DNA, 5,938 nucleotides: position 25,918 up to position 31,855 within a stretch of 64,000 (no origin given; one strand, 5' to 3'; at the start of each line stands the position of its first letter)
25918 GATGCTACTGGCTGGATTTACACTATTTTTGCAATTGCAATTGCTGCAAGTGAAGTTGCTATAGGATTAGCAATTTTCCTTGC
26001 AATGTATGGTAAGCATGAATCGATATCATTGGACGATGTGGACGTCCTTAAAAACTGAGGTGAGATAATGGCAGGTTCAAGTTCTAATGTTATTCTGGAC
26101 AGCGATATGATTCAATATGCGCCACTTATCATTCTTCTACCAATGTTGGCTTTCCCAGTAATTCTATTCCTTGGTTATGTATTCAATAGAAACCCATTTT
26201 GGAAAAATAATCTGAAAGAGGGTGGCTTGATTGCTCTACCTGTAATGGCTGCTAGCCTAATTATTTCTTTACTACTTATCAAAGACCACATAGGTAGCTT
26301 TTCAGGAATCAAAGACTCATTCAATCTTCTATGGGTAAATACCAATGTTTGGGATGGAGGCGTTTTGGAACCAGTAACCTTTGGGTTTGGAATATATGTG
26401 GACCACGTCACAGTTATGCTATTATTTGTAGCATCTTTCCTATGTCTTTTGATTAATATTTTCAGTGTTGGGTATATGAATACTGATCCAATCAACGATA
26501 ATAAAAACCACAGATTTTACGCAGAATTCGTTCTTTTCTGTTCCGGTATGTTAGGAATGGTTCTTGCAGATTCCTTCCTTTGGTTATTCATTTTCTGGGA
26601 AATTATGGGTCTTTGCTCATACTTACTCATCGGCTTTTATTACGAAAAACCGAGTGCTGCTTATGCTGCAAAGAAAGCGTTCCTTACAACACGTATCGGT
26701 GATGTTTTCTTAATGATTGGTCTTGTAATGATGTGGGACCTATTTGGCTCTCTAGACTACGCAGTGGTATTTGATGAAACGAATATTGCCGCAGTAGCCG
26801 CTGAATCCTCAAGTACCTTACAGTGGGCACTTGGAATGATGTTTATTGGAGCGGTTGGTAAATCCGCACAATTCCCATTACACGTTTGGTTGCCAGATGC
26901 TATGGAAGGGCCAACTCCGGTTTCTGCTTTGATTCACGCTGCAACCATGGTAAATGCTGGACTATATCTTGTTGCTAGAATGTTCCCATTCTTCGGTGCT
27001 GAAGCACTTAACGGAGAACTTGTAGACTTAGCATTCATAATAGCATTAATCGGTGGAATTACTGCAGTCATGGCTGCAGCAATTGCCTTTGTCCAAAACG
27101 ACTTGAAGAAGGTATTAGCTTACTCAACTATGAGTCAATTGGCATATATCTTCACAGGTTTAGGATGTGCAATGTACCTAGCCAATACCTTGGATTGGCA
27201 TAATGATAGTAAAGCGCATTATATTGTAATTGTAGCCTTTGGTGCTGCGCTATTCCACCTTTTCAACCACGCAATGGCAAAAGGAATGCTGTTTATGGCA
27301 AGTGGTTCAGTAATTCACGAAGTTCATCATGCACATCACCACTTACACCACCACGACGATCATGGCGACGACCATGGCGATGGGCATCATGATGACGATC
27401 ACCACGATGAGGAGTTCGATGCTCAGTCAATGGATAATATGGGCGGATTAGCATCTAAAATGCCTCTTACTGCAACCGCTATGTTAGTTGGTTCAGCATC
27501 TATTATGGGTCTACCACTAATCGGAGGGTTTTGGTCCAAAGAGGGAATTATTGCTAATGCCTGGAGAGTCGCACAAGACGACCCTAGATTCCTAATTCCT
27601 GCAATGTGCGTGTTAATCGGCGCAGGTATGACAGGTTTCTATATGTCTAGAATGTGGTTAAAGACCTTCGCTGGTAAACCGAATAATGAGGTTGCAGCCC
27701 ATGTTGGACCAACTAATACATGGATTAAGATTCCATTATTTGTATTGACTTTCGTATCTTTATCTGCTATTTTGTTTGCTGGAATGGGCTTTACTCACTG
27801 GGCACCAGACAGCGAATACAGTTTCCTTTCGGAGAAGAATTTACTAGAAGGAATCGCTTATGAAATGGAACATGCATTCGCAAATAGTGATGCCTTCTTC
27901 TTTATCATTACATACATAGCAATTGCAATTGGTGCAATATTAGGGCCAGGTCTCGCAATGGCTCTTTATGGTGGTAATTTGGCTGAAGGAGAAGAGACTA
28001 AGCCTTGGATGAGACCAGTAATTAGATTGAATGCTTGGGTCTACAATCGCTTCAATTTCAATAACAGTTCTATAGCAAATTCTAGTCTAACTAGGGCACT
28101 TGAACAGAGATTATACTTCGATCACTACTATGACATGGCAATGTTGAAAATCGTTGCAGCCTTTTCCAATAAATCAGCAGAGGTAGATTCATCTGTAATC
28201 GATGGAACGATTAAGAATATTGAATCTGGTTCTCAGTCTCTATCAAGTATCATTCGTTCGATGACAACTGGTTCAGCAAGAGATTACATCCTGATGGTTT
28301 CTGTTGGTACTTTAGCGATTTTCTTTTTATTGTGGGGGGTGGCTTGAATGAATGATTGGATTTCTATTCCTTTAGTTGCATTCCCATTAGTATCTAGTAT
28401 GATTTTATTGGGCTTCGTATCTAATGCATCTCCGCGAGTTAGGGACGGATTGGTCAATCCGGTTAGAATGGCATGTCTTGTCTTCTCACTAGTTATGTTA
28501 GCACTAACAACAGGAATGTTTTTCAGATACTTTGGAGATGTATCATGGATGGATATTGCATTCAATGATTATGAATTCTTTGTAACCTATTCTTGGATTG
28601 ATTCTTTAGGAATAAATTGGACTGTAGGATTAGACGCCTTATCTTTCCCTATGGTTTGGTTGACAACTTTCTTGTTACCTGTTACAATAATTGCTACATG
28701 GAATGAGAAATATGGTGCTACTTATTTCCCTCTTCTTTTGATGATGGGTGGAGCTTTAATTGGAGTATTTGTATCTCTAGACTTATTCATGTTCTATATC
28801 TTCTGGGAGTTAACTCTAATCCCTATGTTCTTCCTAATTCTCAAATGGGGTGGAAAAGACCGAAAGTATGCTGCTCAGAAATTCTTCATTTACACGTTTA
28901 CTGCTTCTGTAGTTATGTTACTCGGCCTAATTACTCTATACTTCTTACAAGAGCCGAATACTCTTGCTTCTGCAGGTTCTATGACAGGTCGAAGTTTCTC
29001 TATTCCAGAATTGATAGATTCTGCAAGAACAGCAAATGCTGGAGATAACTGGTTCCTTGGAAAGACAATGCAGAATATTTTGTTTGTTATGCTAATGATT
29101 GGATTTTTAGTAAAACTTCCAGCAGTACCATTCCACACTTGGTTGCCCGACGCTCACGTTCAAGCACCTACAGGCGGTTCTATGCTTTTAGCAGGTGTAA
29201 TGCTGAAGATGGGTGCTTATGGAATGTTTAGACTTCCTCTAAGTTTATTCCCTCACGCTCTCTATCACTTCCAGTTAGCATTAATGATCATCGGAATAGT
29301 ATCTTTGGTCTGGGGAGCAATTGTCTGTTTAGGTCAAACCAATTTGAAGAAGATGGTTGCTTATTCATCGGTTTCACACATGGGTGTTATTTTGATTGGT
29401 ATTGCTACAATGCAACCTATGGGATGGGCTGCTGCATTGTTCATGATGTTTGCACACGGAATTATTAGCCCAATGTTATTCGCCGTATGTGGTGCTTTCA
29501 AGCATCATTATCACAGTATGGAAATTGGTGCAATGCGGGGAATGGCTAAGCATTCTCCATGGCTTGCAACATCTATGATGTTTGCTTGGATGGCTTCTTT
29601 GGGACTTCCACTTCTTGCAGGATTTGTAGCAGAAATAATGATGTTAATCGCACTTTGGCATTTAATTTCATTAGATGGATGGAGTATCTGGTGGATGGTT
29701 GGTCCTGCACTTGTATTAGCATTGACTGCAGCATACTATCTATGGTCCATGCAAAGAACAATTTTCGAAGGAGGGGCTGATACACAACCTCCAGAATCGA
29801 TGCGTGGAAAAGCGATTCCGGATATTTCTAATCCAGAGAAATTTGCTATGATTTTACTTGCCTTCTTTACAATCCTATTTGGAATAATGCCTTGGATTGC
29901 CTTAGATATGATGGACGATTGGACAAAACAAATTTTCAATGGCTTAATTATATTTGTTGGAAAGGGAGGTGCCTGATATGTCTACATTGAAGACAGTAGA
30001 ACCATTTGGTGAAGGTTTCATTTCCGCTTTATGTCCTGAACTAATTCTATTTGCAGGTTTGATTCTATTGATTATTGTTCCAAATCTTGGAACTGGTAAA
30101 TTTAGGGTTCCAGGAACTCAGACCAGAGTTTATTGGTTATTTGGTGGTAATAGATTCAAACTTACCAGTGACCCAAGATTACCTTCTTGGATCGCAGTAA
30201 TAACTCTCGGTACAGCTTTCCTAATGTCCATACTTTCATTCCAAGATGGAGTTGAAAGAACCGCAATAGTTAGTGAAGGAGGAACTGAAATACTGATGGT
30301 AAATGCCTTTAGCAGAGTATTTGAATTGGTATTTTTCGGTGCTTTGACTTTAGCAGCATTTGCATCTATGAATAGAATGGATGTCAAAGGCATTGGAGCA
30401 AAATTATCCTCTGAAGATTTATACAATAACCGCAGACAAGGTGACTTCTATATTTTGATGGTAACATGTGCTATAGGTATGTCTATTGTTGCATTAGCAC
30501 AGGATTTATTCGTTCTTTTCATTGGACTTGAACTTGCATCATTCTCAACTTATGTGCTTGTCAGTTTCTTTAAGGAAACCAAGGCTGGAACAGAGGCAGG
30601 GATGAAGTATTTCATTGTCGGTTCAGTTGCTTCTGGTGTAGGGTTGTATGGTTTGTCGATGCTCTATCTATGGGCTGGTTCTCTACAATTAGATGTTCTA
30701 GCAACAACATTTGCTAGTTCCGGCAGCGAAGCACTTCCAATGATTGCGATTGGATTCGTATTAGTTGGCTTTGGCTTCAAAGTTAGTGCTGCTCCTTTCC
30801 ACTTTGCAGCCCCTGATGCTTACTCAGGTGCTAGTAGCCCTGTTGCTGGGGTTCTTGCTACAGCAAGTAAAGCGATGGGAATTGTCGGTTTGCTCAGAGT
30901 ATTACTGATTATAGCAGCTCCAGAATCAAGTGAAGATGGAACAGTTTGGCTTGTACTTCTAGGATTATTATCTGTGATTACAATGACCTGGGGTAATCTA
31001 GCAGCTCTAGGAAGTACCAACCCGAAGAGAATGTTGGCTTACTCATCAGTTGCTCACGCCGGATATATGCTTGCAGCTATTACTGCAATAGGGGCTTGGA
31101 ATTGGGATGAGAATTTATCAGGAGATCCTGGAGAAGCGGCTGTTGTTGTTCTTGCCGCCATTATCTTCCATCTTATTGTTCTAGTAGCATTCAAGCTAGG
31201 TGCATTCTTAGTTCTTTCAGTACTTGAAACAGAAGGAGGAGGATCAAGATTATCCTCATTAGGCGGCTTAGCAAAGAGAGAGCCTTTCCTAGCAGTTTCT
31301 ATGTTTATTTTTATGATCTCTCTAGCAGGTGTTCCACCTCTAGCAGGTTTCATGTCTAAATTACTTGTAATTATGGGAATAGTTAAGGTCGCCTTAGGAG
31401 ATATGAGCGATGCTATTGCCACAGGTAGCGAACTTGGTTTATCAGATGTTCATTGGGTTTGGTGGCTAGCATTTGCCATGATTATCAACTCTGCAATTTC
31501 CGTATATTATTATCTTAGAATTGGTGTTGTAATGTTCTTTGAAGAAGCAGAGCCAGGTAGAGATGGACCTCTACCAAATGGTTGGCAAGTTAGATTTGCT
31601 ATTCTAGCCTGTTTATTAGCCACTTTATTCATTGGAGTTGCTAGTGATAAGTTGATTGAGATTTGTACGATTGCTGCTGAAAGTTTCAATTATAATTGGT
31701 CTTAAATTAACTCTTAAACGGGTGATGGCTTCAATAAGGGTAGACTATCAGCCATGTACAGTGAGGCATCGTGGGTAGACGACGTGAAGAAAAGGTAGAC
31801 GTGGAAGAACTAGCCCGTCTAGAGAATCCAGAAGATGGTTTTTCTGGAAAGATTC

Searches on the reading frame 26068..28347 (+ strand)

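Call 61: search_protein_families(library=pfam, proteins=[window:26068-28347:+], max_evalue=0.00001)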
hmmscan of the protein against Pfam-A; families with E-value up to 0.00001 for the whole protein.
window:26068-28347:+ (759 aa): 2 families
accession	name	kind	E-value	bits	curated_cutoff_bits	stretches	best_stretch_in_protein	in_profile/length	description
PF00361.26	Proton_antipo_M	-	1.9e-64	218.1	21.5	2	167-368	1-193/294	NADH:quinone oxidoreductase/Mrp antiporter, TM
PF00662.26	Proton_antipo_N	-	2.8e-09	37.2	24.5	1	103-141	7-45/51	NADH-Ubiquinone oxidoreductase (complex I), chain 5 N-terminus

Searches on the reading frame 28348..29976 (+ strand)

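Call 61: search_protein_families(library=pfam, proteins=[window:28348-29976:+], max_evalue=0.00001)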
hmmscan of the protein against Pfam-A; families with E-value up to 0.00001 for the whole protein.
window:28348-29976:+ (542 aa): 1 family
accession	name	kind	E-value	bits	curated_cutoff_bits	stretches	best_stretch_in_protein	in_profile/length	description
PF00361.26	Proton_antipo_M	-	5e-70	236.5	21.5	1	143-439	1-278/294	NADH:quinone oxidoreductase/Mrp antiporter, TM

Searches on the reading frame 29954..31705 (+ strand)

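Call 61: search_protein_families(library=pfam, proteins=[window:29954-31705:+], max_evalue=0.00001)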
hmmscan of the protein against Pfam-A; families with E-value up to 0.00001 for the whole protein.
window:29954-31705:+ (583 aa): 1 family
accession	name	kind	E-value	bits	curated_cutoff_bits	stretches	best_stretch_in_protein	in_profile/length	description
PF00361.26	Proton_antipo_M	-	1.1e-56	192.7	21.5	2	182-385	1-199/294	NADH:quinone oxidoreductase/Mrp antiporter, TM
